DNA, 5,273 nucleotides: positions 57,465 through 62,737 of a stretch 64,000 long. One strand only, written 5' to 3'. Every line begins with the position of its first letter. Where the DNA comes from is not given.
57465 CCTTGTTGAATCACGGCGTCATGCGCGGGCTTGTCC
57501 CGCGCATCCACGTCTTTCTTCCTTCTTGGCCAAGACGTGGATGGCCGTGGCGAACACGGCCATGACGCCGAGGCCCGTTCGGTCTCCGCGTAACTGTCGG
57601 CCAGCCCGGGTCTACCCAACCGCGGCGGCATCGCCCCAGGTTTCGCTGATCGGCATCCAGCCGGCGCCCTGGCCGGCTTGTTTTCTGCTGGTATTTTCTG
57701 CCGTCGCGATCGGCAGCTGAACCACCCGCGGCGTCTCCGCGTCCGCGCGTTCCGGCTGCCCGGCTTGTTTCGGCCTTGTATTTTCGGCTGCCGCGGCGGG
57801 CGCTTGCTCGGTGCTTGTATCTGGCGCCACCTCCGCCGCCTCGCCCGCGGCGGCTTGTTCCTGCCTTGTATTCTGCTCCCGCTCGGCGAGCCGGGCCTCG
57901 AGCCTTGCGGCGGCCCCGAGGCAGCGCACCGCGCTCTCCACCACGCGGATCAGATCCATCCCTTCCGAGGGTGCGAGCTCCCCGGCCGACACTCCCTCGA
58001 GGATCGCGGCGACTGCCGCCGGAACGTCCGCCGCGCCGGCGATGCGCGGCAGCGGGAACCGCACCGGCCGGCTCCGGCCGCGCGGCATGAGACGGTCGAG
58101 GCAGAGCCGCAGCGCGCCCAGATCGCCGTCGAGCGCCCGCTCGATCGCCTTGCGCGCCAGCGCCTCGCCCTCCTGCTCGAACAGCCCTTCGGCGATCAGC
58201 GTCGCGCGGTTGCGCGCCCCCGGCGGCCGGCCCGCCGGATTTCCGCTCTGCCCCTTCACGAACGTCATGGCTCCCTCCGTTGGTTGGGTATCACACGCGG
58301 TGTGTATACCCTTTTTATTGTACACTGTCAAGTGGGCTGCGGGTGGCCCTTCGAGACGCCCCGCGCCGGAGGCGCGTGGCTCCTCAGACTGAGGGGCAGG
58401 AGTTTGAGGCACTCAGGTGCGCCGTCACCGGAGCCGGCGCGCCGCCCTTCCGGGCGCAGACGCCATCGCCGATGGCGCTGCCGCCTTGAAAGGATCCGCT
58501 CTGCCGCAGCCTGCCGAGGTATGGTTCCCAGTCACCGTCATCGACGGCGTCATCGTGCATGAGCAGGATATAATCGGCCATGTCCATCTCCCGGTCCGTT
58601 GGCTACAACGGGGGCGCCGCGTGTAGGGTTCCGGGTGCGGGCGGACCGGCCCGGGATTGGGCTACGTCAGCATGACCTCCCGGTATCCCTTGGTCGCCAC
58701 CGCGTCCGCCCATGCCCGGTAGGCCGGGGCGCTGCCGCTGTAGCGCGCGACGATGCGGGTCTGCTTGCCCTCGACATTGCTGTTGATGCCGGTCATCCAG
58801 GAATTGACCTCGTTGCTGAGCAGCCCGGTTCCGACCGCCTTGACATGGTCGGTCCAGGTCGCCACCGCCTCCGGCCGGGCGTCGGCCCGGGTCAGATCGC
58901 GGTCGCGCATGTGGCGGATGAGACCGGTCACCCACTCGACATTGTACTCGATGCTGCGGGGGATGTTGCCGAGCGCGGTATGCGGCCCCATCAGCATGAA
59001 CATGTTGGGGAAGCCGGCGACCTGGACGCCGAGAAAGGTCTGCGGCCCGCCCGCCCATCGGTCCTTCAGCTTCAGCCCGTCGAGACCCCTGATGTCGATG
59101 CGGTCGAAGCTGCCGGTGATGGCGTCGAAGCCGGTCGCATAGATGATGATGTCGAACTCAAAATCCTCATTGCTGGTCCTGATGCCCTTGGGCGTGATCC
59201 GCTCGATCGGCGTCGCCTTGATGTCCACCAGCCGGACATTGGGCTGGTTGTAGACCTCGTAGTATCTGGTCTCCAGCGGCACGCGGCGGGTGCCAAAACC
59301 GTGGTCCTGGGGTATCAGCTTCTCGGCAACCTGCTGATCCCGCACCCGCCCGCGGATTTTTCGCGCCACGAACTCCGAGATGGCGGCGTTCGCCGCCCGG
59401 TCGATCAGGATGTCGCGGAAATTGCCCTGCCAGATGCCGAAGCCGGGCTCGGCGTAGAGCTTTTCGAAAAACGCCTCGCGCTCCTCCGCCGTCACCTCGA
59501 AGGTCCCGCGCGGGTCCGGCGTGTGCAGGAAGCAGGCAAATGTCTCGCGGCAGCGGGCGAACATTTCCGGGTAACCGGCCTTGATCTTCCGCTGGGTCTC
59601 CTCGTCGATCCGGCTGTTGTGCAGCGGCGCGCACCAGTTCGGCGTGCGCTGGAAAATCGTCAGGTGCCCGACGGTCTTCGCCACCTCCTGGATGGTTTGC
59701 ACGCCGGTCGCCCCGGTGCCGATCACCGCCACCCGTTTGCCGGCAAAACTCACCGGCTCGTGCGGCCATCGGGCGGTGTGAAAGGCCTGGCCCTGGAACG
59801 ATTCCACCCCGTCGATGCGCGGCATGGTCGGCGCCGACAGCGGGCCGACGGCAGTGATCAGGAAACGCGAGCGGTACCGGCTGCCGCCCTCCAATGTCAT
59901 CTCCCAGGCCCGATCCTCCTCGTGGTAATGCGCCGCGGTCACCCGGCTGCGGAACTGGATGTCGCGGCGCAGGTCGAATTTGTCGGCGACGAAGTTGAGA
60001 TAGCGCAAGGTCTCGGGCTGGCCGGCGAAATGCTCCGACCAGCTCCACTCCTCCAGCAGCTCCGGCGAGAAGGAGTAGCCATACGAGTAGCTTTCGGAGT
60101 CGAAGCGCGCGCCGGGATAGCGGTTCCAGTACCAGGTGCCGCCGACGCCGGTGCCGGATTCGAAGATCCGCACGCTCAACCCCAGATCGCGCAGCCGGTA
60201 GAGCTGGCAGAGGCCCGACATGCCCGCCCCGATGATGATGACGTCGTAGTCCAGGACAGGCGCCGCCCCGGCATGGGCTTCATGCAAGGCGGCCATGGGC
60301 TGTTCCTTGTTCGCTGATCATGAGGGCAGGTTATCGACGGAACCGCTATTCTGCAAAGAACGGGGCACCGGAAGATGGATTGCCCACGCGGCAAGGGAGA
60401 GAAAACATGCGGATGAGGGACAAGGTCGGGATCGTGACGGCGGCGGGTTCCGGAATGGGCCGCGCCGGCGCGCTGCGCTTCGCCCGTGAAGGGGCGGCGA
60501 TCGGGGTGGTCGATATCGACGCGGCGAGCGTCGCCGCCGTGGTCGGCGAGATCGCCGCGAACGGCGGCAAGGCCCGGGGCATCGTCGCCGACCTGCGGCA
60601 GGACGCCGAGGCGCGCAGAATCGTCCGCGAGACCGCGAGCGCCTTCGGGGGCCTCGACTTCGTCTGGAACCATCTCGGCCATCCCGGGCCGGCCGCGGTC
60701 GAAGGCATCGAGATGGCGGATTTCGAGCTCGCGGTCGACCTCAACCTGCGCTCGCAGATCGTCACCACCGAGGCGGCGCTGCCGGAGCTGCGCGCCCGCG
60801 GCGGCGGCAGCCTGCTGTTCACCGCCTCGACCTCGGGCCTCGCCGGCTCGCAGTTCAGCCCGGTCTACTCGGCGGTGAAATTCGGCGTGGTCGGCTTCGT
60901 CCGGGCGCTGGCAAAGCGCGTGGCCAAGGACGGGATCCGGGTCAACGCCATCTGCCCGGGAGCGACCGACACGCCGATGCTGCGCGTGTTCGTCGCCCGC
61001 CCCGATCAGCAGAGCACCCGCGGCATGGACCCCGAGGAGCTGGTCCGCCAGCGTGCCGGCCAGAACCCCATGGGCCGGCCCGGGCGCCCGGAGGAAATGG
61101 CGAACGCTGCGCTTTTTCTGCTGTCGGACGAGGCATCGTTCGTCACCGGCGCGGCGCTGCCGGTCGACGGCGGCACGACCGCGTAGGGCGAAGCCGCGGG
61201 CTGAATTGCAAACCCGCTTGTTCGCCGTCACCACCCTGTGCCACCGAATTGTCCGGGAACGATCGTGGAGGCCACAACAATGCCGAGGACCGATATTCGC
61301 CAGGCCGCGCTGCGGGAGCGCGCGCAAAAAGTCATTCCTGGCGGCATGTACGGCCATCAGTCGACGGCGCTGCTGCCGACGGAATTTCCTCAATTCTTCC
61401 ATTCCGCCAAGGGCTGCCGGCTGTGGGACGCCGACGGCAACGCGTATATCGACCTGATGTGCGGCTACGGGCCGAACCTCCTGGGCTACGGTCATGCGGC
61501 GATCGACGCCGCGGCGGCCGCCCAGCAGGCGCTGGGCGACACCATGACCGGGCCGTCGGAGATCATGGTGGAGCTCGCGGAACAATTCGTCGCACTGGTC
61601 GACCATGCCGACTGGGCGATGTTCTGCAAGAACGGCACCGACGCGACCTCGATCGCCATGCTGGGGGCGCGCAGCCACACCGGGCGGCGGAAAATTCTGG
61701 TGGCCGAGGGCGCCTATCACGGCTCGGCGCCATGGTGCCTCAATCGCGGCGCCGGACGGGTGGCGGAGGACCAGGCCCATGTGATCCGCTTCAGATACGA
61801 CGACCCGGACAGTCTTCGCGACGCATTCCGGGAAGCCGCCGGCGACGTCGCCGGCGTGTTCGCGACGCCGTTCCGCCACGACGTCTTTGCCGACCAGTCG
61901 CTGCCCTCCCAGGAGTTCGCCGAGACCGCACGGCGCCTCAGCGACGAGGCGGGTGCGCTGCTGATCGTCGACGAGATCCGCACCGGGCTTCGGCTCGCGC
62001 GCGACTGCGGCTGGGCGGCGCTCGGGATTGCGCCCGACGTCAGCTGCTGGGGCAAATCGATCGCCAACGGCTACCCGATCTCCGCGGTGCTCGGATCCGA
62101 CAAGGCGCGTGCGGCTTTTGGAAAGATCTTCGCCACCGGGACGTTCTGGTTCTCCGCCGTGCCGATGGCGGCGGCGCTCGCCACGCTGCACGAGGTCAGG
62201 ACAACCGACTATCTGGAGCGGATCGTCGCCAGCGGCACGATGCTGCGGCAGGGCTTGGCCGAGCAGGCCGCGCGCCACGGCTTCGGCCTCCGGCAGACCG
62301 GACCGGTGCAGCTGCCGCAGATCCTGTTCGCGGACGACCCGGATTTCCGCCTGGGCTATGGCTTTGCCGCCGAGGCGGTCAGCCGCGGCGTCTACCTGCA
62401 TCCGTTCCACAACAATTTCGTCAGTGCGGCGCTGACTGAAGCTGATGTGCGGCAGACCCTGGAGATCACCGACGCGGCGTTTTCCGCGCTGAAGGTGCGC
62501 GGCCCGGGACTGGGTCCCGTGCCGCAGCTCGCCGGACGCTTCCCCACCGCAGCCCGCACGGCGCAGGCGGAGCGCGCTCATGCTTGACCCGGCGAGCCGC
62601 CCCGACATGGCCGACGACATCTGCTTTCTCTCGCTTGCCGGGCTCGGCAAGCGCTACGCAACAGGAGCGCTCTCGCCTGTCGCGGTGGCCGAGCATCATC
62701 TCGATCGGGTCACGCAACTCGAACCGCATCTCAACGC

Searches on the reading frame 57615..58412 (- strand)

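Call 65: search_protein_families(library=pfam, proteins=[window:57615-58412:-], max_evalue=0.001)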
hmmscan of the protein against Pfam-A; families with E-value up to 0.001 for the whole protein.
window:57615-58412:- (266 aa): 1 family
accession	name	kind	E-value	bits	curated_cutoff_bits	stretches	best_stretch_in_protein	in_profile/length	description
PF18932.5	DUF5681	-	1.6e-13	51.5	27.5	1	50-111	4-75/77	Family of unknown function (DUF5681)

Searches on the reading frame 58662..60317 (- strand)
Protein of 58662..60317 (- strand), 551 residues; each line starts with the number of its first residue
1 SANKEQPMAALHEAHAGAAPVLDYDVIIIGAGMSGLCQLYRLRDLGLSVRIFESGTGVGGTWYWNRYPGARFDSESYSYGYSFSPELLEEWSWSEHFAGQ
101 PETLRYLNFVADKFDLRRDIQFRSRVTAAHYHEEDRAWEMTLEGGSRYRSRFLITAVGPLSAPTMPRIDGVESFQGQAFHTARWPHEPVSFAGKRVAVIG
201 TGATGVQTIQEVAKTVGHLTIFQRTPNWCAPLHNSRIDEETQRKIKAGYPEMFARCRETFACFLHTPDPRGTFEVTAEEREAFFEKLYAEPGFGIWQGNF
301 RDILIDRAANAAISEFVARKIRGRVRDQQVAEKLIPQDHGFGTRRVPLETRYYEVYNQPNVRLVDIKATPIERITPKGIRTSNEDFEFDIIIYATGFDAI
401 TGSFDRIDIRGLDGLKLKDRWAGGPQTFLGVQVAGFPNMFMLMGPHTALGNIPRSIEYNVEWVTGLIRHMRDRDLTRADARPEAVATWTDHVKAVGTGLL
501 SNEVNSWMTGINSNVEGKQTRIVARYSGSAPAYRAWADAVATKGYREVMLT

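Call 42: search_protein_families(library=pfam, proteins=[window:58662-60317:-], max_evalue=0.001)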
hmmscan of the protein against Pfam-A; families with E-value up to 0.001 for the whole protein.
window:58662-60317:- (551 aa): 11 families
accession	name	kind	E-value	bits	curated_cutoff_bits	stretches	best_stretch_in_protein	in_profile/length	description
PF00743.25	FMO-like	-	2.4e-16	59.7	22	1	26-229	4-219/532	Flavin-binding monooxygenase-like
PF13738.12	Pyr_redox_3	-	1.8e-14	54.2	30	1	27-231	1-202/305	Pyridine nucleotide-disulphide oxidoreductase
PF07992.20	Pyr_redox_2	-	2.3e-12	47.4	26.1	1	24-246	1-194/291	Pyridine nucleotide-disulphide oxidoreductase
PF13450.12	NAD_binding_8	-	1.7e-10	41.4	21.9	1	28-74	1-47/68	NAD(P)-binding Rossmann-like domain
PF01266.30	DAO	-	6e-09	36.3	27.9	1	25-62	1-39/353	FAD dependent oxidoreductase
PF13434.12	Lys_Orn_oxgnase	-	1.1e-07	31.8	21.3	1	102-224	96-221/339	L-lysine 6-monooxygenase/L-ornithine 5-monooxygenase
PF01946.23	Thi4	-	4.5e-05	23.3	26.2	0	22-62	16-58/235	Thi4 family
PF03486.20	HI0933_like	-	8.8e-05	22.5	50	0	25-59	2-36/244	HI0933-like protein Rossmann domain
PF13454.12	NAD_binding_9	-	0.00013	22.4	21.8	0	27-68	1-47/155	FAD-NAD(P)-binding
PF00070.33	Pyr_redox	-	0.00049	21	22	0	195-246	1-51/82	Pyridine nucleotide-disulphide oxidoreductase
PF05834.18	Lycopene_cycl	-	0.00096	18.8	23.4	0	25-64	1-44/380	Lycopene cyclase protein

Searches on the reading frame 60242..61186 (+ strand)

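Call 42: search_protein_families(library=pfam, proteins=[window:60242-61186:+], max_evalue=0.001)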
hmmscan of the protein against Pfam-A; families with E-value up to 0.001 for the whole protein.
window:60242-61186:+ (314 aa): 2 families
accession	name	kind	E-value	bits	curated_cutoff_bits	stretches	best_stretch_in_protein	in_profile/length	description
PF13561.12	adh_short_C2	-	3.7e-54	184.2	27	1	68-313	4-236/236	Enoyl-(Acyl carrier protein) reductase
PF00106.31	adh_short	-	2.1e-43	148.5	26.6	1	61-248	1-188/195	short chain dehydrogenase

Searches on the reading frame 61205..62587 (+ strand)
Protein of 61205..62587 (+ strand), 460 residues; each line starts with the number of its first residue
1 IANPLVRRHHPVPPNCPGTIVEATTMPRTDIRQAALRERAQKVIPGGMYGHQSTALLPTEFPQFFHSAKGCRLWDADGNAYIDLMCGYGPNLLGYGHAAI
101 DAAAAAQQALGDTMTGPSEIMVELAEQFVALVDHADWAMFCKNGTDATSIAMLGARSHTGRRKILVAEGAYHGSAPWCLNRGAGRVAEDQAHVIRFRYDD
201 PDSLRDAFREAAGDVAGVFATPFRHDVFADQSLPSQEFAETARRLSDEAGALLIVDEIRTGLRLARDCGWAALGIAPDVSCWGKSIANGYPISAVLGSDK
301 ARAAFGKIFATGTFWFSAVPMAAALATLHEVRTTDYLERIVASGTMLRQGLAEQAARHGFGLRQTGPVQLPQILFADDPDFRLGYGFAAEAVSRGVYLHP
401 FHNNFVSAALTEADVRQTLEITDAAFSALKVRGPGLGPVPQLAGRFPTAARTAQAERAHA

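Call 42: search_protein_families(library=pfam, proteins=[window:61205-62587:+], max_evalue=0.001)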
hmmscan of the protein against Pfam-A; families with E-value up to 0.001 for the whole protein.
window:61205-62587:+ (460 aa): 1 family
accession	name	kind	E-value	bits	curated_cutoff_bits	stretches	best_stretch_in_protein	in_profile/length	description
PF00202.27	Aminotran_3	-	8.2e-43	147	30.5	1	62-407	10-380/403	Aminotransferase class-III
